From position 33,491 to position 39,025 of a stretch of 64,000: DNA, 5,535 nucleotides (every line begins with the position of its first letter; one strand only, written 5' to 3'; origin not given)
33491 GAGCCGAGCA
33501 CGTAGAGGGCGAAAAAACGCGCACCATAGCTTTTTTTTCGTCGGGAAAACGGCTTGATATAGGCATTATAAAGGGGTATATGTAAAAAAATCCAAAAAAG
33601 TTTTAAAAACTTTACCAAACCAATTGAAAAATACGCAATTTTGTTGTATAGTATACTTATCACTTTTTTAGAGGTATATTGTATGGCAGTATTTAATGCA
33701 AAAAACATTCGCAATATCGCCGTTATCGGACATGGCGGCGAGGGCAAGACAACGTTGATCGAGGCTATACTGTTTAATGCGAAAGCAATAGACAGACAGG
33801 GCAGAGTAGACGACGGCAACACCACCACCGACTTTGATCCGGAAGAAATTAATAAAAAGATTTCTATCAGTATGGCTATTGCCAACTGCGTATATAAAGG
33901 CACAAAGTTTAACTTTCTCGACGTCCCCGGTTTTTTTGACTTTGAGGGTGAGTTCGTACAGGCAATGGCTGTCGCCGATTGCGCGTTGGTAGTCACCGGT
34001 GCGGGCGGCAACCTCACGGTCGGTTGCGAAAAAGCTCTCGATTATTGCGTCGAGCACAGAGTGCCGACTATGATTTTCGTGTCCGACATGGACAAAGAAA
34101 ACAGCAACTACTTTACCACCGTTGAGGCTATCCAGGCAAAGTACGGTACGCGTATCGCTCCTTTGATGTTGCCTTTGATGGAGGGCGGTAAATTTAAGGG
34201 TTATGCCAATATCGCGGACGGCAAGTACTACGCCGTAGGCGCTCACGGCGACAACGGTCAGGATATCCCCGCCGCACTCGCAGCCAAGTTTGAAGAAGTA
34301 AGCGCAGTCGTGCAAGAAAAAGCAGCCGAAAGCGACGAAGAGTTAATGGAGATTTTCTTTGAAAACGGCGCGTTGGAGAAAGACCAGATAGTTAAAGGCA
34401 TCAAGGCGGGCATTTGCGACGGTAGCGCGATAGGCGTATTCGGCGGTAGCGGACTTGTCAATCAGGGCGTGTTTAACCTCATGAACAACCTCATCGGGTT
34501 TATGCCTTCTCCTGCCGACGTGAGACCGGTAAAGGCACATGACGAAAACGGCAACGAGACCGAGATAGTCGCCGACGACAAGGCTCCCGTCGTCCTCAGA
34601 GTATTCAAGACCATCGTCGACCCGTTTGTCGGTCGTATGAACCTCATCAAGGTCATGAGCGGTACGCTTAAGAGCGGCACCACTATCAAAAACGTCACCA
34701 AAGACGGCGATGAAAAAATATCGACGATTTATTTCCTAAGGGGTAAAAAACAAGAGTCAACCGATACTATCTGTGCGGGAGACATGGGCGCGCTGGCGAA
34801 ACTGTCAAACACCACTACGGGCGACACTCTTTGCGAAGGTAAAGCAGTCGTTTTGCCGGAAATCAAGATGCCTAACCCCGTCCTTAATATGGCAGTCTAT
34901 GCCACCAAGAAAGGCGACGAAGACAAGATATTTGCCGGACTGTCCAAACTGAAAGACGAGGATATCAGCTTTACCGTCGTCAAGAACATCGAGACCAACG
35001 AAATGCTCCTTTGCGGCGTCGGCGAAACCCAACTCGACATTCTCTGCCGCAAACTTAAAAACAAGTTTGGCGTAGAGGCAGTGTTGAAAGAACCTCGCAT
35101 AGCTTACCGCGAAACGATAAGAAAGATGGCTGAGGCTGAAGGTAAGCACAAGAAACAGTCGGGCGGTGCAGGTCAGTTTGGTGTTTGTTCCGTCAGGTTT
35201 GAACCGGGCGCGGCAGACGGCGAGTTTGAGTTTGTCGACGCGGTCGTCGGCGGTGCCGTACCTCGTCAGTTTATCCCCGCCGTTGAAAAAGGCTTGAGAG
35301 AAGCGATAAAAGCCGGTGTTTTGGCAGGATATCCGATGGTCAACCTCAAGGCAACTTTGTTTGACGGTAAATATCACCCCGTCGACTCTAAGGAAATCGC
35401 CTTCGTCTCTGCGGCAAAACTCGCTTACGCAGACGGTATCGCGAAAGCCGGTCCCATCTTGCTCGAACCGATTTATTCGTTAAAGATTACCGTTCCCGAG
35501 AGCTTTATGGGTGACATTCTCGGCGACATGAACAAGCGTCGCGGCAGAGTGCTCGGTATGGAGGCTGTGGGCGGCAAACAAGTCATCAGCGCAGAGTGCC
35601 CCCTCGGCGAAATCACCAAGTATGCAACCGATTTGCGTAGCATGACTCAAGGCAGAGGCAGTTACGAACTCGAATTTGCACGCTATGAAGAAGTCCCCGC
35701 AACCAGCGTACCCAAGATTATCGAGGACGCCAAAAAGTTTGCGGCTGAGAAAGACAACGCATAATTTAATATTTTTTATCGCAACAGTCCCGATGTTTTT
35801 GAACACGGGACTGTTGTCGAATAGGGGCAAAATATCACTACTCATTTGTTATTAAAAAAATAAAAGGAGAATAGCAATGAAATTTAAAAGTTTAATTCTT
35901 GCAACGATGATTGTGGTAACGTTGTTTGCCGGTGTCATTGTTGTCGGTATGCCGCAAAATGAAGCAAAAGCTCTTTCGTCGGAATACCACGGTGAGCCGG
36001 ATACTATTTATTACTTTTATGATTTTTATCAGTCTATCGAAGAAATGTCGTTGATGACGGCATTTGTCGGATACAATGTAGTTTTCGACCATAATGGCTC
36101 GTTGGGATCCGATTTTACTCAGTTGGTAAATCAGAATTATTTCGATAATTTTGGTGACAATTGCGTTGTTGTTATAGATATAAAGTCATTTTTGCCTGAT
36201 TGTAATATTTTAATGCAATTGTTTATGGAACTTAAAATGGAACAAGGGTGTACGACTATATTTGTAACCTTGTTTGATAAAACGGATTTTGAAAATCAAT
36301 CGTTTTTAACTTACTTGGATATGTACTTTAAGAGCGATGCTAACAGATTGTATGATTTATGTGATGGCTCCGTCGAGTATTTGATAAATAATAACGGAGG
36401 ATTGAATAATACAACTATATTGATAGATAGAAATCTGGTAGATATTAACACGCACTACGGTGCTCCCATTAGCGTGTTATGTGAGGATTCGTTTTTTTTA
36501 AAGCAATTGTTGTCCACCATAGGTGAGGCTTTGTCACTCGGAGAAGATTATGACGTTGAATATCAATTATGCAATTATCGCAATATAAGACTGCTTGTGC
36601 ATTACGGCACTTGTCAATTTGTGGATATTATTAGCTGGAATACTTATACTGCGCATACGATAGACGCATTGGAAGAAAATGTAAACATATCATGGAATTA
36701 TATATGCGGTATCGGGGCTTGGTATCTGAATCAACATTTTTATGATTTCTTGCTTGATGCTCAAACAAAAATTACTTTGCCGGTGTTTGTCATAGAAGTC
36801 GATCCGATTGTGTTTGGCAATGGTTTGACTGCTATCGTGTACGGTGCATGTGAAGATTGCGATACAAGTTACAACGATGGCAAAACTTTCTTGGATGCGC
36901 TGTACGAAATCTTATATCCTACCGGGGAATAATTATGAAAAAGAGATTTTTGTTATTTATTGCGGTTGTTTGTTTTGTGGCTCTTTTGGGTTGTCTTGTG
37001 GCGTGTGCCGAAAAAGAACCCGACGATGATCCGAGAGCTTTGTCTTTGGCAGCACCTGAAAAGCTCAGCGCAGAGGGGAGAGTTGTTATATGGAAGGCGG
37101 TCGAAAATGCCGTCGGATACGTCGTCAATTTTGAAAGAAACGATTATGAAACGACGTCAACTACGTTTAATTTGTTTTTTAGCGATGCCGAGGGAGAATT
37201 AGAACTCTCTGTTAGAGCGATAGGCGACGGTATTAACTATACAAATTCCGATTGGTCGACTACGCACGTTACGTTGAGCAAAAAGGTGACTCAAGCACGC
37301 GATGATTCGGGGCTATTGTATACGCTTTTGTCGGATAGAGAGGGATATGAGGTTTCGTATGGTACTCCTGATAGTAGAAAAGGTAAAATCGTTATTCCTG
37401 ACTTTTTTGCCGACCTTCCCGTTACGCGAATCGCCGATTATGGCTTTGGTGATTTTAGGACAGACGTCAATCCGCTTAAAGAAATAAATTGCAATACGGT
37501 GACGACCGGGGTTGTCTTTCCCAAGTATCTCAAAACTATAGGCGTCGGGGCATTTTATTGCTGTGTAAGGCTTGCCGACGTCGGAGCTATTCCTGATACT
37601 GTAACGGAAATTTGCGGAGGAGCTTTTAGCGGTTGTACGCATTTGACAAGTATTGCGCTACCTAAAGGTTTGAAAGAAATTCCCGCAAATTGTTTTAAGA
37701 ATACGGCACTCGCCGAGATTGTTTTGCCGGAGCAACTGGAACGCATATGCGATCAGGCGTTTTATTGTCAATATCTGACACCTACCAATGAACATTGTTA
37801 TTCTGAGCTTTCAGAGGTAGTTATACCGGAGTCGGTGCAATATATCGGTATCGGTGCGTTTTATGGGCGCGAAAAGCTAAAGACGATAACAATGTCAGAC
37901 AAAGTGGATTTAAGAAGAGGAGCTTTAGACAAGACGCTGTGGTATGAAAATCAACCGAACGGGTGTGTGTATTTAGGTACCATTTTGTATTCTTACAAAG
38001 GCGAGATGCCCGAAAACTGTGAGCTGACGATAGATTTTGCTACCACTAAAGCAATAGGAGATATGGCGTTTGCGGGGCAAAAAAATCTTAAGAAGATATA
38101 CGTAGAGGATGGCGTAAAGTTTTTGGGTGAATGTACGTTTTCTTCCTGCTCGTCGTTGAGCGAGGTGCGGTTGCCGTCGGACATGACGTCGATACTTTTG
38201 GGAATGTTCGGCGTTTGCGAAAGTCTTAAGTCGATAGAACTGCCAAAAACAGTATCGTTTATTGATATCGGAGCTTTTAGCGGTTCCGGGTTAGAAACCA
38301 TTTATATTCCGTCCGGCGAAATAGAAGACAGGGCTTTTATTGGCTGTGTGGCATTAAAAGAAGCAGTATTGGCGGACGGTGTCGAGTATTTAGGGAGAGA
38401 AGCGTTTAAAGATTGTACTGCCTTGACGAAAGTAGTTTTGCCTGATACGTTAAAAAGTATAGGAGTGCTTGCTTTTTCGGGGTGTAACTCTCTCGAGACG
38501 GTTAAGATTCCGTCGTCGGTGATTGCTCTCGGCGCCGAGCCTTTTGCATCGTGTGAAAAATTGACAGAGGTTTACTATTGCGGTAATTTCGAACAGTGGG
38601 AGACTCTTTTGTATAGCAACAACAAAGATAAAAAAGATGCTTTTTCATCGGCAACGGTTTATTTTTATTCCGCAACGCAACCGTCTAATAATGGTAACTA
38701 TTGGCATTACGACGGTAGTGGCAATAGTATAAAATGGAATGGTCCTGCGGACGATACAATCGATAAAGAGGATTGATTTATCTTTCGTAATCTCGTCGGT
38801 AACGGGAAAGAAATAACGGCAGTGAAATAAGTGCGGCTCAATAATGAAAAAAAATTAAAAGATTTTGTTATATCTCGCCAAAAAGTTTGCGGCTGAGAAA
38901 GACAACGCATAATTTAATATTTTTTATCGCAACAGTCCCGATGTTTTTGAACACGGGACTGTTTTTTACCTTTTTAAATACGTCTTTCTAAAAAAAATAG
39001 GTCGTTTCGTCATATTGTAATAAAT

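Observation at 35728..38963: Perfect 88-bp direct repeat of the EF-G 3' end and terminator brackets cassette 3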

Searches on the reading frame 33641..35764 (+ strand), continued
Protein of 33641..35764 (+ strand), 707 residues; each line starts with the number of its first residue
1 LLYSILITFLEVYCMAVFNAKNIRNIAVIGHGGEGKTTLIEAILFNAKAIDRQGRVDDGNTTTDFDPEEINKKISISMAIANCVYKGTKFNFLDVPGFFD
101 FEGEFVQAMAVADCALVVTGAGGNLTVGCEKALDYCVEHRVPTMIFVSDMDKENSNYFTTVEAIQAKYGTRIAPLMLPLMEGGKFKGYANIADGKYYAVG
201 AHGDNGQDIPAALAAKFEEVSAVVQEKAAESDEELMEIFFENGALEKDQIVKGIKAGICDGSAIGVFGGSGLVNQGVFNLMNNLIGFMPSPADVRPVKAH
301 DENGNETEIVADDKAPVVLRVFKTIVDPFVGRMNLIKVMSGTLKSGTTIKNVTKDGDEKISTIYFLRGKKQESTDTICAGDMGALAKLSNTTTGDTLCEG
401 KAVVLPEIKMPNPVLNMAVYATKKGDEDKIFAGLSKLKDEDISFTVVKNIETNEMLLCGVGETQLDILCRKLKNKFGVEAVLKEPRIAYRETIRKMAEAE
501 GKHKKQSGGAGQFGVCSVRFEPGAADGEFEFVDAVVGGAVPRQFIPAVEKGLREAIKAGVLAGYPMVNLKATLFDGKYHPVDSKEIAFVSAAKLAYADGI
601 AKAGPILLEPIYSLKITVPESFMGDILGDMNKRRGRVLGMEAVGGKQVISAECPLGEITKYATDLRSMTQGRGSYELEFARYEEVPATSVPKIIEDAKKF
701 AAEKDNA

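Call 45: search_protein_families(library=pfam, proteins=[L004:2536-4926:+, L008:12180-14714:+, L002:8324-10711:+, L002:6479-6943:+, L002:7162-7674:+, L002:7684-8202:+, L004:5917-7128:+, L095:12371-13528:+], max_evalue=0.001)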
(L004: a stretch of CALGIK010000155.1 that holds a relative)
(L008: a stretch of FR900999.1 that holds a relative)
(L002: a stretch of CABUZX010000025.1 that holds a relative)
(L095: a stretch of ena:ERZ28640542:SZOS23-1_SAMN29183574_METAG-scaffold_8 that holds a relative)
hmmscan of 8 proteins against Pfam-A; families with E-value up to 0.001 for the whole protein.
L004:2536-4926:+ (796 aa): 16 families
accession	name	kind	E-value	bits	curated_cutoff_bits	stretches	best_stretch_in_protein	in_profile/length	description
PF07724.20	AAA_2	-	1.6e-65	220.6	27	1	531-699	1-166/166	AAA domain (Cdc48 subfamily)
PF17871.7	AAA_lid_9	-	1.1e-33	115.7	22.8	1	341-442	1-102/104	AAA lid domain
PF10431.15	ClpB_D2-small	-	1.5e-25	89.4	21.9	1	705-785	1-81/81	C-terminal, D2-small domain, of ClpB protein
PF00004.35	AAA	-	7.3e-17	62.5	21.2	2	202-333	2-124/131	ATPase family associated with various cellular activities (AAA)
PF07728.20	AAA_5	-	8.3e-16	58.7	22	1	536-656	2-124/139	AAA domain (dynein-related subfamily)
PF13191.12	AAA_16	-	2.5e-09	38.3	32.6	1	179-222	2-48/167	AAA ATPase domain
PF13401.12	AAA_22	-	1.3e-07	32.4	27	0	196-298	3-104/130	AAA domain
PF00158.32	Sigma54_activat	-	2.3e-07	31.1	20.2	0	535-639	24-127/168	Sigma-54 interaction domain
PF13238.12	AAA_18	-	7.5e-07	30.1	29.4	0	538-567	3-34/128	AAA domain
PF12775.13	AAA_7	-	1.1e-06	28.7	25.8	0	536-582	36-82/181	P-loop containing dynein motor region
PF13173.12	AAA_14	-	1.5e-06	28.7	27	0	202-292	6-85/129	AAA domain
PF13555.12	AAA_29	-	2.2e-06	27.7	27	0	198-226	22-50/61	P-loop containing region of AAA domain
PF05621.17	TniB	-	2.1e-05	24.5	22.4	0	241-338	91-185/189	Bacterial TniB protein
PF03193.22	RsgA_GTPase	-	0.00021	21.6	30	0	524-555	98-128/174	RsgA GTPase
PF05673.19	DUF815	-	0.00052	19.7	23.8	0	191-221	46-76/249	Protein of unknown function (DUF815)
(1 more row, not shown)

L008:12180-14714:+ (844 aa): 25 families
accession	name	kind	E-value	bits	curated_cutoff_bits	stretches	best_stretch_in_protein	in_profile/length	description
PF07724.20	AAA_2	-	3.2e-70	235.9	27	1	574-747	1-166/166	AAA domain (Cdc48 subfamily)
PF17871.7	AAA_lid_9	-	8.9e-36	122.4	22.8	1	382-482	2-102/104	AAA lid domain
PF10431.15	ClpB_D2-small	-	7.6e-26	90.4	21.9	1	753-833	1-81/81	C-terminal, D2-small domain, of ClpB protein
PF00004.35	AAA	-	2.5e-23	83.4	21.2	2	242-354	2-109/131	ATPase family associated with various cellular activities (AAA)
PF07728.20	AAA_5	-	1.7e-19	70.7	22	1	579-699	2-124/139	AAA domain (dynein-related subfamily)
PF13191.12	AAA_16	-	2.2e-14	54.7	32.6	1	219-267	2-60/167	AAA ATPase domain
PF13401.12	AAA_22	-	1.6e-11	45.1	27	1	236-344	3-113/130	AAA domain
PF02861.25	Clp_N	-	4.4e-10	40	20.7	1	121-161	3-44/53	Clp amino terminal domain, pathogenicity island component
PF00158.32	Sigma54_activat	-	8.8e-09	35.7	20.2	1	577-679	23-124/168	Sigma-54 interaction domain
PF13173.12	AAA_14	-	4e-08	33.8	27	0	580-675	6-88/129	AAA domain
PF01637.24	ATPase_2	-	8e-07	29.5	33.2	0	221-260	3-42/225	ATPase domain predominantly from Archaea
PF20030.5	bpMoxR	-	5.1e-06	26.1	27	0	219-267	14-59/205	MoxR domain in the MoxR-vWA-beta-propeller ternary systems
PF12775.13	AAA_7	-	1.2e-05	25.4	25.8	0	579-625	36-82/181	P-loop containing dynein motor region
PF05621.17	TniB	-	1.2e-05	25.3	22.4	0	265-378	75-185/189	Bacterial TniB protein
PF03193.22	RsgA_GTPase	-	2.8e-05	24.4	30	0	210-260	78-128/174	RsgA GTPase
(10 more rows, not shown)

L002:8324-10711:+ (795 aa): 19 families
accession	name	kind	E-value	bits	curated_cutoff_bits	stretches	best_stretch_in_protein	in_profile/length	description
PF07724.20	AAA_2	-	6.8e-68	228.3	27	1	534-698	1-166/166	AAA domain (Cdc48 subfamily)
PF17871.7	AAA_lid_9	-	4.1e-31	107.4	22.8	1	345-442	1-98/104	AAA lid domain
PF10431.15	ClpB_D2-small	-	1.7e-24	86.1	21.9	1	704-784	1-81/81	C-terminal, D2-small domain, of ClpB protein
PF00004.35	AAA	-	5.3e-20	72.6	21.2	2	206-337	2-124/131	ATPase family associated with various cellular activities (AAA)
PF07728.20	AAA_5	-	3.9e-16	59.8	22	1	539-659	2-124/139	AAA domain (dynein-related subfamily)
PF13191.12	AAA_16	-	4e-11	44.1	32.6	1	184-233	3-62/167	AAA ATPase domain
PF13401.12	AAA_22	-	5.6e-10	40.1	27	0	200-314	3-119/130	AAA domain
PF13173.12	AAA_14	-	3e-07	30.9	27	0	540-633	6-86/129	AAA domain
PF00158.32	Sigma54_activat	-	9.2e-07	29.1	20.2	1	538-639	24-124/168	Sigma-54 interaction domain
PF12775.13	AAA_7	-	1.6e-06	28.2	25.8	0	539-585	36-82/181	P-loop containing dynein motor region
PF05621.17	TniB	-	2.5e-06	27.5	22.4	0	245-342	91-185/189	Bacterial TniB protein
PF01637.24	ATPase_2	-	3.5e-06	27.4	33.2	0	257-361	93-200/225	ATPase domain predominantly from Archaea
PF13238.12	AAA_18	-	4e-06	27.7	29.4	0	541-569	3-25/128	AAA domain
PF02861.25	Clp_N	-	1.2e-05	25.8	20.7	0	102-131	13-43/53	Clp amino terminal domain, pathogenicity island component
PF20720.3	nSTAND3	-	4.4e-05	23.7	27.2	0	540-574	21-55/155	Novel STAND NTPase 3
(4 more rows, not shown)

L002:6479-6943:+ (154 aa): 1 family
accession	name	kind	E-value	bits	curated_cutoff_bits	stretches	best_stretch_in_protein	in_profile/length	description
PF13306.12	LRR_5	-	4.8e-10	39.9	27.7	1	50-118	15-83/127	BspA type Leucine rich repeat region (6 copies)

L002:7162-7674:+ (170 aa): 1 family
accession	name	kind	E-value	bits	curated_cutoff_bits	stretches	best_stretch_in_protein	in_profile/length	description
PF14478.12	DUF4430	-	0.00013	22.8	23.8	0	90-124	6-45/72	Domain of unknown function (DUF4430)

L002:7684-8202:+ (172 aa): 0 families

L004:5917-7128:+ (404 aa): 5 families
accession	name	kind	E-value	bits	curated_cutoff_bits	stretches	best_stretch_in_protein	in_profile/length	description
PF03796.21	DnaB_C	-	4.6e-72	242.9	27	1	200-404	1-204/255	DnaB-like helicase C terminal domain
PF00772.26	DnaB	-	2.6e-26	92.1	23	1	28-126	4-102/103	DnaB-like helicase N terminal domain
PF13481.12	AAA_25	-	3.3e-10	40.4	27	1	207-376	21-188/195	AAA domain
PF06745.19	ATPase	-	5.4e-06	26.4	26.6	1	201-351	1-142/231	KaiC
PF24883.2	NPHP3_N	-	0.0007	20.3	24.8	0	209-254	13-58/164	Nephrocystin 3, N-terminal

L095:12371-13528:+ (385 aa): 0 families
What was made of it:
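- More distant relatives have ClpC-like genes there (call 45).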

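Call 83: search_protein_families(library=ncbifam, proteins=[window:33683-35764:+], max_evalue=0.001)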
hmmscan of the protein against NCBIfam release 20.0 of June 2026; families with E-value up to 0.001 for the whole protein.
window:33683-35764:+ (693 aa): 27 families (the best 25 are shown)
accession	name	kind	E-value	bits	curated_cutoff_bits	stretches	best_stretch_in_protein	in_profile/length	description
NF009381.0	PRK12740.1-5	subfamily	1.9e-255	849.6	583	1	1-686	1-688/692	elongation factor G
NF009891.0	PRK13351.1-1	equivalog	7.7e-182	606.4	597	1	2-684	2-678/681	elongation factor G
TIGR00484.1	EF-G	equivalog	4.9e-180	600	659.4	1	5-684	6-690/691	elongation factor G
NF009377.1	PRK12740.1-1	equivalog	4.2e-169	564.2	890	1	5-677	9-696/700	elongation factor G-like protein EF-G2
NF058620.1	EFG2_Bacteroid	exception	1.5e-164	549.2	1000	2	1-508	1-507/717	elongation factor G2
NF009379.0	PRK12740.1-3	equivalog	3.5e-152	508.4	513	1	7-684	6-671/674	elongation factor G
NF012153.1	tet_protect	equivalog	7.5e-74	249.1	775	1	11-666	2-612/614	tetracycline resistance ribosomal protection protein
TIGR00490.1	aEF-2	equivalog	4.6e-65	220.1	738.45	3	293-484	280-474/720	elongation factor EF-2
NF000120.3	47473_otr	exception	8.3e-54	183.2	900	1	11-661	4-606/608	tetracycline resistance ribosomal protection protein Otr(A)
NF001964.0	PRK00741.1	equivalog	9e-49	166.3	473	1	7-477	10-471/529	peptide chain release factor 3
NF033148.1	tet_protect_M_W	exception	3.7e-45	154.4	1100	2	217-673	181-615/639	TetM/TetW/TetO/TetS family tetracycline resistance ribosomal protection protein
TIGR00503.1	prfC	equivalog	7e-44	150.1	466.95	1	8-475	10-468/527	peptide chain release factor 3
NF009892.0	PRK13351.1-3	equivalog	2.6e-41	141.8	640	1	8-663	2-609/623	elongation factor G-like protein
TIGR01394.1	TypA_BipA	equivalog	3.5e-41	141.1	757.3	3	297-481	195-391/594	translational GTPase TypA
NF012155.1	tet_protect_M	exception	1.1e-39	136.2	1420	2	307-669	253-611/639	tetracycline resistance ribosomal protection protein Tet(M)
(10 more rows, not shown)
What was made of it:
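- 33683..35764 (+): EF-G family gene (693 aa). It lies after S20 (minus strand) and a racemase gene rather than among ribosomal-protein genes. Its last 37 nt lie inside the left repeat copy. NCBIfam NF009381 'elongation factor G', 849.6 bits against a cut-off of 583 (call 83).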

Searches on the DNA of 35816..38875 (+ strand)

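Call 68: search_dna_similar(query=window:35816-38875:+, collection=plasmids, mode=distant, max_rows=8)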
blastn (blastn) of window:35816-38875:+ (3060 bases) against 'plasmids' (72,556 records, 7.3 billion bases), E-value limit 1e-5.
No match.

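Call 69: search_dna_similar(query=window:35816-38875:+, collection=phages, mode=distant, max_rows=8)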
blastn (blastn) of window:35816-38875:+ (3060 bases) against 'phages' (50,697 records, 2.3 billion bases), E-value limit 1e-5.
No match.
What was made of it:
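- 35816..38875 (+): The 3060 bp present only in the occupied allele: a 61-nt leader, famA, the LRR lipoprotein gene, a 60-nt spacer and the 39-nt 'Z'. GC is 40%, against 51% in EF-G. No match in plasmids or phages (calls 68, 69).
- Tried and rejected: The cassette DNA was absent from plasmids and phages (calls 68, 69).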
